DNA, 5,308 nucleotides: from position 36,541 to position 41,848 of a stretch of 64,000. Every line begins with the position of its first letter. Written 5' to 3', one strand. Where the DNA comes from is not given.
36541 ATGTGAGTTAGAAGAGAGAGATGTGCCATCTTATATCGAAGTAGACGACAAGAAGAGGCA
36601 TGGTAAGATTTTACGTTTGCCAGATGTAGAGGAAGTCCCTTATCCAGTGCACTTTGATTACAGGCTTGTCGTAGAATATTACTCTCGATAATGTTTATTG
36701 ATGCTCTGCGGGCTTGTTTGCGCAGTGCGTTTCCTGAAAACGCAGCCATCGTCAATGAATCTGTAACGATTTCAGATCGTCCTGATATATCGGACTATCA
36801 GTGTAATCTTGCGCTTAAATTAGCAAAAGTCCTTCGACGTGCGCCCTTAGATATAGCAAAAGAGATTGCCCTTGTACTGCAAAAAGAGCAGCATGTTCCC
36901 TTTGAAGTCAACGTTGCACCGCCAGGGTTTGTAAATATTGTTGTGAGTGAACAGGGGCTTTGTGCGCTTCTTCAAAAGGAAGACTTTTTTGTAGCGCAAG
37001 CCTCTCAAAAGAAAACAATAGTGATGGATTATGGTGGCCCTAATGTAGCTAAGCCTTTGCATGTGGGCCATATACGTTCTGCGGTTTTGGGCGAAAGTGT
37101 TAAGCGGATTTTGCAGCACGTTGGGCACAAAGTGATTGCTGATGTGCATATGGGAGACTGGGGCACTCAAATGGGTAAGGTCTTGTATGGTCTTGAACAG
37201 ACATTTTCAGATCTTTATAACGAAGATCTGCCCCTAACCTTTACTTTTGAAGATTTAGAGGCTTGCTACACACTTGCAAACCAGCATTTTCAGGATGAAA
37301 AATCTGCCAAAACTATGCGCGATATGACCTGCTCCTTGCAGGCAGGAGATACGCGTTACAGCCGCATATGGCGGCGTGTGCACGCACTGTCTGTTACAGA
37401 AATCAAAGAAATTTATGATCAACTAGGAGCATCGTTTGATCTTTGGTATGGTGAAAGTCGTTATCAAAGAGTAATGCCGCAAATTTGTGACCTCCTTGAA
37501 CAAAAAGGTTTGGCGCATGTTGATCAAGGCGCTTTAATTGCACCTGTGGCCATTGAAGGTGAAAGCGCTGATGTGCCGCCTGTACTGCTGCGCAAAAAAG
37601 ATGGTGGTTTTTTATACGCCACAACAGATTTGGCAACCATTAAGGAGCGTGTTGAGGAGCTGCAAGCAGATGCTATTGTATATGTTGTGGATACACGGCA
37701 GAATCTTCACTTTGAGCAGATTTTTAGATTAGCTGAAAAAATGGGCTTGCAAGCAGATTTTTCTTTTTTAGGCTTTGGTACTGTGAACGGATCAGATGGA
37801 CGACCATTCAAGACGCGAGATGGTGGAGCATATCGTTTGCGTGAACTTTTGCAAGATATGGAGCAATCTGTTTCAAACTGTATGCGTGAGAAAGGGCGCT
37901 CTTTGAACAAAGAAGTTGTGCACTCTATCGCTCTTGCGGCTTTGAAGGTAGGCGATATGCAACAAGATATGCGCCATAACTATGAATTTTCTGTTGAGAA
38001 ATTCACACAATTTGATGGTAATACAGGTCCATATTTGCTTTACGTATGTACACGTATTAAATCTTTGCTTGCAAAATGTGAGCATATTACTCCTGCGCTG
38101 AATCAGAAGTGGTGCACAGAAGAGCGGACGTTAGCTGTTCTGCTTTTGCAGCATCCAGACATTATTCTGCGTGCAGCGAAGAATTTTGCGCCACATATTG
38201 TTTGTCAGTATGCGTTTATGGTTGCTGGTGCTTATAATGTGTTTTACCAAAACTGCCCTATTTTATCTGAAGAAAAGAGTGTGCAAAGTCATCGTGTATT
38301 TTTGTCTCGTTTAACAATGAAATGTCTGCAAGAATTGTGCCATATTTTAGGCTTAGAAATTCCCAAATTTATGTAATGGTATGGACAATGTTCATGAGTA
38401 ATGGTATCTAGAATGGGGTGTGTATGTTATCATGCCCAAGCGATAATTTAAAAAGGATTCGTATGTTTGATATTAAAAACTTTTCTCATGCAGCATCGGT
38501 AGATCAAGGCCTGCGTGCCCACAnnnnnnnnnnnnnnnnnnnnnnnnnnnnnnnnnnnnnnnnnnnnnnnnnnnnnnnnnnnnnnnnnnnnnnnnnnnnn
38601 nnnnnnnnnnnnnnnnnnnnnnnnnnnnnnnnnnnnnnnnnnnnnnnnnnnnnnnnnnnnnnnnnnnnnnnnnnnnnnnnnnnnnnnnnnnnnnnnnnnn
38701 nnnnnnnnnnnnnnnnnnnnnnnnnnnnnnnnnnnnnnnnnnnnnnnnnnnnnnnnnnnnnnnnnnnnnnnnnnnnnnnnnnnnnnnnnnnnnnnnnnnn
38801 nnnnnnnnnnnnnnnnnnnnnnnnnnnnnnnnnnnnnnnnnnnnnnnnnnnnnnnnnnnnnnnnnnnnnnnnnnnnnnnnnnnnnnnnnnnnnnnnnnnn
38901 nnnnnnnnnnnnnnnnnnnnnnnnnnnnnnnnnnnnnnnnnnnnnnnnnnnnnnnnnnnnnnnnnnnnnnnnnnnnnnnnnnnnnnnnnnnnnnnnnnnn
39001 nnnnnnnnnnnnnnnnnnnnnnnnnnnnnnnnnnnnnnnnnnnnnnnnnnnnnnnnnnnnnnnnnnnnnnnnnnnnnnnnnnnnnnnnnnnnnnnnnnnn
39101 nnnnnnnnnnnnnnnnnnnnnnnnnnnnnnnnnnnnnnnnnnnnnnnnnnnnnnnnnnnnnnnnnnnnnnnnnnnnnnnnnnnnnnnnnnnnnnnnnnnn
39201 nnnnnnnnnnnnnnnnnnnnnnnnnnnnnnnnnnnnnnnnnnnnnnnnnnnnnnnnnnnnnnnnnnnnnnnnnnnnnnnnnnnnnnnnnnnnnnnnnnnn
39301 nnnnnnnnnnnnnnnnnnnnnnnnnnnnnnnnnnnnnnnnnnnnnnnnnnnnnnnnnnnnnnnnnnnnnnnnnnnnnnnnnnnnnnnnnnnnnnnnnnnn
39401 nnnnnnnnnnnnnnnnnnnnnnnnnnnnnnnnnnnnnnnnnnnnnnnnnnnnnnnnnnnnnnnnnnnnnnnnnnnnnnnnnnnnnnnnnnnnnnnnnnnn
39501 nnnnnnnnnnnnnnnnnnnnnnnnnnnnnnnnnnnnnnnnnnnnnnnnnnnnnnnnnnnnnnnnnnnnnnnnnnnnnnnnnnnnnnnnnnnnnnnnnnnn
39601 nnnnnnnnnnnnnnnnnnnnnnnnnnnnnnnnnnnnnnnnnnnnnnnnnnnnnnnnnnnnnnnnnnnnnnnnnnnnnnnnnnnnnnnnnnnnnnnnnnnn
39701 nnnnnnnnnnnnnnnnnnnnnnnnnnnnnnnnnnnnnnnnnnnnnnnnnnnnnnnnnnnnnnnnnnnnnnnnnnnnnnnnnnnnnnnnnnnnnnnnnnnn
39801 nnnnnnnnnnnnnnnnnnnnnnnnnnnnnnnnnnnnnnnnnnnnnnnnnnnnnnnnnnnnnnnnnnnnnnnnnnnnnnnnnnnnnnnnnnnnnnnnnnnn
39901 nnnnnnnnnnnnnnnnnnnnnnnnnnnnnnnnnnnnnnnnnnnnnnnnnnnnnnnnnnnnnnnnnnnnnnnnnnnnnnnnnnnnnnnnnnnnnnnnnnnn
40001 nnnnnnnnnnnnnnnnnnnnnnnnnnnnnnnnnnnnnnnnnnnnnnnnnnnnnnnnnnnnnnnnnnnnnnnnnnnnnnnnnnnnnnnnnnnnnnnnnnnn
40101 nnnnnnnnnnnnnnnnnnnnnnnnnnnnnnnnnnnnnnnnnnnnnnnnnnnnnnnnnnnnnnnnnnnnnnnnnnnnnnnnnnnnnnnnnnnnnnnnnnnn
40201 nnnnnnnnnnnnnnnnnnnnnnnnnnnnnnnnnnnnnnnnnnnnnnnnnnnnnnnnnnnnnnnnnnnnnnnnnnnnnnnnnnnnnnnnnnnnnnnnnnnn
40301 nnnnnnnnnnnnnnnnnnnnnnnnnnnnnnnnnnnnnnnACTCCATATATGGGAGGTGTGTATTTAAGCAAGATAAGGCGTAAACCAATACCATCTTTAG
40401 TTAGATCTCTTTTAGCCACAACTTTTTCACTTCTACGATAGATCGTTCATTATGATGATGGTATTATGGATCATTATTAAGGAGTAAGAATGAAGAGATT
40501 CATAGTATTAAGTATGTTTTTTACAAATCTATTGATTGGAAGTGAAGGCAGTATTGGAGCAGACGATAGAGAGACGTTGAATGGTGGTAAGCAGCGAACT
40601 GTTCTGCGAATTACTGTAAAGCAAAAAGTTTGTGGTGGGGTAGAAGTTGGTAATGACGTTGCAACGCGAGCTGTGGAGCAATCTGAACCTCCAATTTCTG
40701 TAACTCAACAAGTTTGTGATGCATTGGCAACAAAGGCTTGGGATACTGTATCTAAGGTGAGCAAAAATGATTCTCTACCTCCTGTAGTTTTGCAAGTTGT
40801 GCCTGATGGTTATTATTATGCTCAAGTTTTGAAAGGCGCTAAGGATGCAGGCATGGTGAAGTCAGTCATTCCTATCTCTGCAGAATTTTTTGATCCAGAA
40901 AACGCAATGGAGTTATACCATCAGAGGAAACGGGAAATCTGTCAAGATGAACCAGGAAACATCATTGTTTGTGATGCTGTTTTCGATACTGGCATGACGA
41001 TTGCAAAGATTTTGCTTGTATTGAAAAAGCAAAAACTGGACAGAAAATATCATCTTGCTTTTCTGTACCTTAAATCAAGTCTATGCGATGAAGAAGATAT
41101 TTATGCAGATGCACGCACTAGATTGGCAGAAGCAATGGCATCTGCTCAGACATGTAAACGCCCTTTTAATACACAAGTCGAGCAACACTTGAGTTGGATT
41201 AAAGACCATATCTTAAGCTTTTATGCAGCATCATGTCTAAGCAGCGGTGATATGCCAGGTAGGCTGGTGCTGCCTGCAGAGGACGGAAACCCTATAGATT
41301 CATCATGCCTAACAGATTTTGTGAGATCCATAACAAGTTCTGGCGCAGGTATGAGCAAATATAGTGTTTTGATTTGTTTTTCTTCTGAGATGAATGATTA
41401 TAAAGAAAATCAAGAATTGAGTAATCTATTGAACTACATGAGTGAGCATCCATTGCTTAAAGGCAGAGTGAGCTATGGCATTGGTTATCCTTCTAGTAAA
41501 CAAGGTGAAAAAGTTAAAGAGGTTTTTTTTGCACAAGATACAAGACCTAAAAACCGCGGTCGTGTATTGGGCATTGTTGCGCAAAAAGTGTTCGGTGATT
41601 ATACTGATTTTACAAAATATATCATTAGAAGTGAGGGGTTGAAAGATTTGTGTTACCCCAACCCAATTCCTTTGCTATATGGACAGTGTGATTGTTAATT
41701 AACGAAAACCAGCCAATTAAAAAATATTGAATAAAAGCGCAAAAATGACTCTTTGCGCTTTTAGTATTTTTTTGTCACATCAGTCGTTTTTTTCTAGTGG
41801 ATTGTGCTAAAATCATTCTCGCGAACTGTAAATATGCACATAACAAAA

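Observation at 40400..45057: Tandem cluster of fast-evolving, secreted paralogs built on a decayed uracil-phosphoribosyltransferase-like core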

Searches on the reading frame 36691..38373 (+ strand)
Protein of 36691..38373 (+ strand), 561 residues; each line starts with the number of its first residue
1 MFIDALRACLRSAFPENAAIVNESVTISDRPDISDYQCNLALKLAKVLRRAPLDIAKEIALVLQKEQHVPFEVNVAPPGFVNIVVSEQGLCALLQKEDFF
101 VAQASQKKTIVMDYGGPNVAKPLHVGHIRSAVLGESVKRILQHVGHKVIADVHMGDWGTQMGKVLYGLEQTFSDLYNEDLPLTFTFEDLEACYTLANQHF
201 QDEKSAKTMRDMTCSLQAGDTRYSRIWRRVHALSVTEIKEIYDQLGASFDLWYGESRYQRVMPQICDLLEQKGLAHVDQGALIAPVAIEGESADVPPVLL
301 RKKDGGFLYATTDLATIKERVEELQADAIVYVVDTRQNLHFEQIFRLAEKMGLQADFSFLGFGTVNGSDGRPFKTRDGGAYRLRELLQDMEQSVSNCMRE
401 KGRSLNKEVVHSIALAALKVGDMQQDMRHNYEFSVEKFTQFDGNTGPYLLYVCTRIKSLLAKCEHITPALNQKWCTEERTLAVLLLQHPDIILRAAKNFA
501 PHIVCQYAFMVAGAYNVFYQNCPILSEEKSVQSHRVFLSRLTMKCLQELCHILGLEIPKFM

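Call 83: find_related_loci(query=A7, collection=genome_contigs, flank=10000)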
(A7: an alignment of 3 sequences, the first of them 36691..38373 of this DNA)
Query A7 (561 aa) in genome_contigs; peptide patterns used: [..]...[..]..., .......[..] (x = any residue, [..] = any of these).
600 stretches matched a pattern (row limit reached: there are more); 590 encode a relative of the query (tblastn E <= 1e-3); the best 80 are kept; 80 distinct loci.
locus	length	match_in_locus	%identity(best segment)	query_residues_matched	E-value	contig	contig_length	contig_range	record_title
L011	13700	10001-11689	42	25-561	6e-137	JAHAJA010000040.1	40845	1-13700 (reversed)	MAG: Clostridiales bacterium isolate L3_098_000G1_dasL3_098_000G1_metabat.metabat.68 L3_098_000G1_scaffold_756, whole ge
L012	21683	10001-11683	41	25-561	3e-136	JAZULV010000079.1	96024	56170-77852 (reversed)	MAG: Lachnospiraceae bacterium isolate T1900044904_TS20190370.MAGScoT_cleanbin_000012 SGB_3302_k141_3086432, whole genom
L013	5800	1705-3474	39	2-561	9e-137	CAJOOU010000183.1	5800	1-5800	uncultured Eubacterium sp. isolate Rumen_Coassembly_mag_1555 genome assembly, contig: k87_15019298, whole genome shotgun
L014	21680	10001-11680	42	25-561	1e-135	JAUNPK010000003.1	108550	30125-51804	MAG: Eubacteriales bacterium isolate S36M_St_19 NODE_98_length_108550_cov_23.434785, whole genome shotgun sequence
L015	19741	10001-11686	41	25-561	3e-135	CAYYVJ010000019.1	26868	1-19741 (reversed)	MAG TPA_asm: uncultured Lachnospiraceae bacterium isolate SRP294416_co2_349 genome assembly, contig: NODE_1527_length_26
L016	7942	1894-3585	42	24-561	3e-135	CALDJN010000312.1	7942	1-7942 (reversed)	MAG TPA_asm: uncultured Anaerocolumna sp. isolate SRR1561999_bin.78_CONCOCT_v1.1_MAG genome assembly, contig: ERZ724026.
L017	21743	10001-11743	41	2-561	3e-135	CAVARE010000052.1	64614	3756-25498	Anaerotignum sp. isolate SRR8978233_cleanbin_000002 genome assembly, contig: Spades_SRR8978233_contig_13, whole genome s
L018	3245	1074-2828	41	2-561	3e-140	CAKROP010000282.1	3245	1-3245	MAG: uncultured Anaerosacchariphilus sp. isolate REFINED_METABAT215_TOP10_CONTIGS_1500_ASSEMBLY_K77_MERGED__Hadza_MoBio_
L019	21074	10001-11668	42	22-561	2e-134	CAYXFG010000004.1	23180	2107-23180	MAG TPA_asm: uncultured Holosporaceae bacterium isolate SRP298887_co1_353 genome assembly, contig: NODE_1986_length_2318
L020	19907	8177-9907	41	10-561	4e-134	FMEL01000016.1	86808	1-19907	uncultured Ruminococcus sp. isolate 2789STDY5608882 genome assembly, contig: SCcontig000016, whole genome shotgun sequen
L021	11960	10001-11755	41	2-561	4e-133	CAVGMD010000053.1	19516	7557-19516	Bacteroidaceae bacterium isolate G02649-L1_cleanbin_000051 genome assembly, contig: Spades_G02649-L1_contig_2034, whole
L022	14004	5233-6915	42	25-561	6e-133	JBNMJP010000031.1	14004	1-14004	MAG: Jutongia sp. isolate CM_BacJut1962.66 k141_31526_length_14004_cov_12.0000, whole genome shotgun sequence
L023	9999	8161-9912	40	3-561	5e-133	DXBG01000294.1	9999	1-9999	MAG TPA_asm: Candidatus Blautia pullicola isolate 1068 ChiHcec17__C239588_L9999_SAMN08010063, whole genome shotgun seque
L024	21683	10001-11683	42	25-561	1e-132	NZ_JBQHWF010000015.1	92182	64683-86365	Blautia sp. HCP3S3_C4 contig00015, whole genome shotgun sequence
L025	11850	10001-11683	42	25-561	1e-132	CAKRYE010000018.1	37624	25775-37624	MAG: uncultured Blautia sp. isolate REFINED_METABAT215_TOP10_CONTIGS_1500_ASSEMBLY_K77_MERGED__Hadza_PheChl_Fiber-Hadza-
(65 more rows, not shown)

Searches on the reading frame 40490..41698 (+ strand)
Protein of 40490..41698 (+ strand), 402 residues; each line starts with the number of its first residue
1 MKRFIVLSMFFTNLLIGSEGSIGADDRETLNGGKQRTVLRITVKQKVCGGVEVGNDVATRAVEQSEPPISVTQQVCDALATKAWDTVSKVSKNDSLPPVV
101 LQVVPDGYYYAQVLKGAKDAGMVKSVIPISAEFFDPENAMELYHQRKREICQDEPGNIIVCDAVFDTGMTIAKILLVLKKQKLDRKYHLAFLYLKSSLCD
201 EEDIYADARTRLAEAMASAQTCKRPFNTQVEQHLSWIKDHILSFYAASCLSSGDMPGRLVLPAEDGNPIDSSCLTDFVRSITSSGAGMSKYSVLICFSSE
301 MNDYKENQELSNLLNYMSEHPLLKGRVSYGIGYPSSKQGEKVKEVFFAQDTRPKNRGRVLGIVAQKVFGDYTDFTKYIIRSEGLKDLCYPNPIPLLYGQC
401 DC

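Call 3: search_protein_families(library=pfam, proteins=[window:40490-41698:+], max_evalue=1)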
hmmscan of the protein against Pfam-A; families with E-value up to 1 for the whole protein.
window:40490-41698:+ (402 aa): 2 families
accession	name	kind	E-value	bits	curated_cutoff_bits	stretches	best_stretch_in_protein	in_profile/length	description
PF04043.20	PMEI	-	0.044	14.4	29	1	200-233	100-138/156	Plant invertase/pectin methylesterase inhibitor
PF01333.25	Apocytochr_F_C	-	0.19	12.3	30.4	1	143-185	69-110/118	Apocytochrome F, C-terminal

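Call 4: search_protein_families(library=ncbifam, proteins=[window:40490-41698:+], max_evalue=1)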
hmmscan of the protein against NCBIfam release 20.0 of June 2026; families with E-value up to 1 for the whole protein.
window:40490-41698:+ (402 aa): 0 families

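Call 12: search_solved_structures(query=window:40490-41695:+, max_evalue=1, show_alignments=2)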
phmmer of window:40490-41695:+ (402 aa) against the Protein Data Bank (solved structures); distinct sequences matched with E-value up to 1: 2.
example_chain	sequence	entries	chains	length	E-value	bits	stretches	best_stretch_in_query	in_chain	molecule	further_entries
7kl6_A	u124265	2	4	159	0.0098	18.2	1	94-205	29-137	Phosphoribosyltransferase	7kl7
4qaf_A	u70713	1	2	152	0.27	13.5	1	235-301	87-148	Lipocalin-1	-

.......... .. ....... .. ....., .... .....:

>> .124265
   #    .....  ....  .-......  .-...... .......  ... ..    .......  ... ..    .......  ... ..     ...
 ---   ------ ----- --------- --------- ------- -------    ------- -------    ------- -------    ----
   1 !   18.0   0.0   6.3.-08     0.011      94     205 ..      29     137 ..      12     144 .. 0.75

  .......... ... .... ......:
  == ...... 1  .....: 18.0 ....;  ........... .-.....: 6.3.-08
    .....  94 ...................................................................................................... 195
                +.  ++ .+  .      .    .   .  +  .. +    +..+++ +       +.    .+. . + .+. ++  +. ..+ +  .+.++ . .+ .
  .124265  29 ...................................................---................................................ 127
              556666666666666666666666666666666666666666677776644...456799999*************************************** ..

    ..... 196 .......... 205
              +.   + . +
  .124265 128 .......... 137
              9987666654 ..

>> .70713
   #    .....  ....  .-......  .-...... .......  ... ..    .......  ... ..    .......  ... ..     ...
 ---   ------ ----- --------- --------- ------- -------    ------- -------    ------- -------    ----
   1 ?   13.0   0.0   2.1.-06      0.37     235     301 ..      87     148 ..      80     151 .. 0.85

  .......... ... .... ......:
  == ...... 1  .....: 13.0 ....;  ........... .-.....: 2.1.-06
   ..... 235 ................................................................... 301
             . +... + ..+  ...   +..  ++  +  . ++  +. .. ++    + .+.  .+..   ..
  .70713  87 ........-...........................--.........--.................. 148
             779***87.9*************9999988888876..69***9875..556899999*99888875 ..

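Call 13: find_homologous_proteins(query=window:40490-41695:+, max_evalue=0.01)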
Query window:40490-41695:+ (402 aa): 2 proteins with E <= 0.01 among 3822 candidates.
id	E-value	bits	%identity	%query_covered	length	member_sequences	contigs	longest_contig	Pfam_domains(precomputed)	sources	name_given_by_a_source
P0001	2.1e-265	898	100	98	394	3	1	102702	-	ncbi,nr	ncbi:MAG: hypothetical protein OXC30_03670 [Alphaproteobacteria bacterium]|nr:hypothetical protein [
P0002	6.2e-61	225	44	83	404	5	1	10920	-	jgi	-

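Call 14: find_encoding_contigs(protein=window:40490-41695:+, flank=10000, max_places=6)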
Protein window:40490-41695:+ (402 aa): 16 contigs read that carry it; 6 places shown.
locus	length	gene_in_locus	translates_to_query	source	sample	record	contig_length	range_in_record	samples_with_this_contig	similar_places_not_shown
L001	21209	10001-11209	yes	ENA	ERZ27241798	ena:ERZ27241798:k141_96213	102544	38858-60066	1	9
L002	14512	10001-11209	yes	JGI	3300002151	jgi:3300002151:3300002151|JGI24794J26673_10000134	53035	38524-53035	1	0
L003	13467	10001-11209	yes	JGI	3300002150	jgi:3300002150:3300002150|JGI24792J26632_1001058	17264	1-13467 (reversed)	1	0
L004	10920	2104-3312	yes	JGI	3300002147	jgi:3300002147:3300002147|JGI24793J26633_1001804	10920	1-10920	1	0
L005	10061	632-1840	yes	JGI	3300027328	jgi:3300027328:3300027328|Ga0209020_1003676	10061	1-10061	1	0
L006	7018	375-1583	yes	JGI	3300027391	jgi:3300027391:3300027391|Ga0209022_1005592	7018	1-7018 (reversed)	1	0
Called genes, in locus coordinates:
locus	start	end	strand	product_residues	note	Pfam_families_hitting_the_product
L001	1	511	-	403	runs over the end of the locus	-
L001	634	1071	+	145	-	PF00075:RNase_H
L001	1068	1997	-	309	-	-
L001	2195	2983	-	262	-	PF00557:Peptidase_M24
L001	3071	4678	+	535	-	-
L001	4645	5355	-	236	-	PF17746:SfsA_N, PF03749:SfsA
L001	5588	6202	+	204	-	PF00163:Ribosomal_S4, PF01479:S4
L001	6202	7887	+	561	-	PF03485:Arg_tRNA_synt_N, PF00750:tRNA-synt_1d, PF05746:DALR_1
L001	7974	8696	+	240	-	PF01027:Bax1-I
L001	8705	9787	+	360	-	PF00497:SBP_bac_3, PF00060:Lig_chan (faint)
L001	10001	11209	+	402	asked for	-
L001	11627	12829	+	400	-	-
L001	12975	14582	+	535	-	-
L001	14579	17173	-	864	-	PF00133:tRNA-synt_1, PF09334:tRNA-synt_1g (weak), PF13603:tRNA-synt_1_2 (faint), PF09334:tRNA-synt_1g, PF08264:Anticodon_1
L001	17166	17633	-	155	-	PF10691:DUF2497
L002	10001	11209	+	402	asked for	-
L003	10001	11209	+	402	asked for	-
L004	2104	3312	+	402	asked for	-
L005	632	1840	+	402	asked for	-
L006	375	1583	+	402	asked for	-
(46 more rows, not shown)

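Call 21: search_solved_structures(query=A2, max_evalue=1, show_alignments=3)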
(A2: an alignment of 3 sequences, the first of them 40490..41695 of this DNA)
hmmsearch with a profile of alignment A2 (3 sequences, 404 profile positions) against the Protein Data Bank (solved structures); distinct sequences matched with E-value up to 1: 3.
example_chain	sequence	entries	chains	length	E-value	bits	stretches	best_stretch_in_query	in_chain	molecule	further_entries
7kl6_A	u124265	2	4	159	0.0004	22.3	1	100-182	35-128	Phosphoribosyltransferase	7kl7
7upp_A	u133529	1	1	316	0.054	15.3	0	76-141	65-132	DHT03 protein A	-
7upp_B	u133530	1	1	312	0.27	12.9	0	69-119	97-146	DHT03 protein B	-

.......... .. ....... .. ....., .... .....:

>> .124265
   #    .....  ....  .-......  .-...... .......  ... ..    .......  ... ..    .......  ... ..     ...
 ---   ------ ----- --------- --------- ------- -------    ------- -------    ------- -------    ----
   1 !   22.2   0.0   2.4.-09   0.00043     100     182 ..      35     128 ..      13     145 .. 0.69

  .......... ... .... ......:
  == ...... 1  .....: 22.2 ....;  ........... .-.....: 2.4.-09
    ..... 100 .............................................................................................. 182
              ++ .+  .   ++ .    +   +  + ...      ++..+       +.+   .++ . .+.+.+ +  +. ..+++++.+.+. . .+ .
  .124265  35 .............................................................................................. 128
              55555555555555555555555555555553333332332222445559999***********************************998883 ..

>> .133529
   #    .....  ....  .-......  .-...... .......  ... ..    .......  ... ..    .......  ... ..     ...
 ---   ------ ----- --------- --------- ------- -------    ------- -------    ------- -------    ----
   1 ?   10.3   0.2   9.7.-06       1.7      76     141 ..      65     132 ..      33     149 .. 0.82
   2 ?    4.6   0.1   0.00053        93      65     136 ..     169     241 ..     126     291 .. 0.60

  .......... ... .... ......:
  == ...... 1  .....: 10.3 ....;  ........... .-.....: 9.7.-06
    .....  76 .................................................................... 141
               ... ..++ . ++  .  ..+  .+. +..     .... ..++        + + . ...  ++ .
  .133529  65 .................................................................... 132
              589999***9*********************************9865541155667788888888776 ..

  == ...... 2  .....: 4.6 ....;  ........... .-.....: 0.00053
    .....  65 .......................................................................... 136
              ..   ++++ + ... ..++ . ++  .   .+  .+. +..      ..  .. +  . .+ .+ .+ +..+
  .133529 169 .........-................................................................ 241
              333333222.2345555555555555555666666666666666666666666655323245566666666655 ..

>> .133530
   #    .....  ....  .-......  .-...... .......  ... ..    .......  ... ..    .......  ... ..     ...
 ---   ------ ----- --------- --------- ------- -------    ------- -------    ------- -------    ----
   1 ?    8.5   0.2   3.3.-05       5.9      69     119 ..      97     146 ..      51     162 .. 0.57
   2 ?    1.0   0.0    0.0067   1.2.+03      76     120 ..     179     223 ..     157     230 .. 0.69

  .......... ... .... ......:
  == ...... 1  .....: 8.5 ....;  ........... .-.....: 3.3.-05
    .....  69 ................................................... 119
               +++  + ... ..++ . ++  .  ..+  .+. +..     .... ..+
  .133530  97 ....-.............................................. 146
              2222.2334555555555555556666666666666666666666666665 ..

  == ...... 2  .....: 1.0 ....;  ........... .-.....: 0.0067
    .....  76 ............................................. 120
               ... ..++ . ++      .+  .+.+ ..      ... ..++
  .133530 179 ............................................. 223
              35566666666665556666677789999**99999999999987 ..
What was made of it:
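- The B/C profile hits 7kl6 at E 4e-4 in a search of 177,635 sequences (call 21).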

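Call 37: predict_structure(alignment_id=A2)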
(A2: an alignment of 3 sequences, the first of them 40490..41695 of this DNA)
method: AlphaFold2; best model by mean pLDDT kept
length: 402 residues; sequences in the alignment: 3
mean_pLDDT: 31.3   pTM: 0.23
mean pLDDT of the five models: 31.3, 30.6, 28.8, 27.5, 26.9
residues with pLDDT >= 90: 0; 70-90: 0; 50-70: 2; < 50: 400
segments of 3 or more residues with pLDDT < 50: 1-224, 226-230, 232-402
pLDDT, mean of each block of 10 residues (from residue 1): 29 25 25 25 22 24 22 30 33 28 27 35 33 34 39 32 29 32 28 29 41 41 43 44 26 26 30 36 34 31 35 43 37 33 33 32 28 27 26 24 24
secondary structure, 60 per line:
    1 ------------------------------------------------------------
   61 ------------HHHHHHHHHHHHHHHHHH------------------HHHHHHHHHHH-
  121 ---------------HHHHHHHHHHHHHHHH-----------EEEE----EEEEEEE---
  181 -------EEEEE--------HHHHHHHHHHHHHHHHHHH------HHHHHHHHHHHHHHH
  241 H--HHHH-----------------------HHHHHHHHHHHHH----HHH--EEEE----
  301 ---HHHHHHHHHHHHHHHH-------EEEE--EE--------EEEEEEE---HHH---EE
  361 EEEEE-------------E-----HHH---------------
elements in order: H73-90 H109-119 H136-151 E163-166 E171-177 E188-192 H201-219 H226-241 H244-247 H271-283 E293-296 H304-319 E327-330 E343-349 E359-365
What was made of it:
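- AF2 failed for B (pLDDT 31, call 37), and D was not modelled. AF2 could not fold B (call 37).
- Tried and rejected: AF2 of B with a 3-sequence alignment gave pLDDT 31 and was unusable (call 37).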

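Call 109: search_protein_families(library=padloc, proteins=[window:40490-41695:+], max_evalue=0.1)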
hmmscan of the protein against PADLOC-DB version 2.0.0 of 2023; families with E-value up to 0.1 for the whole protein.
window:40490-41695:+ (402 aa): 0 families
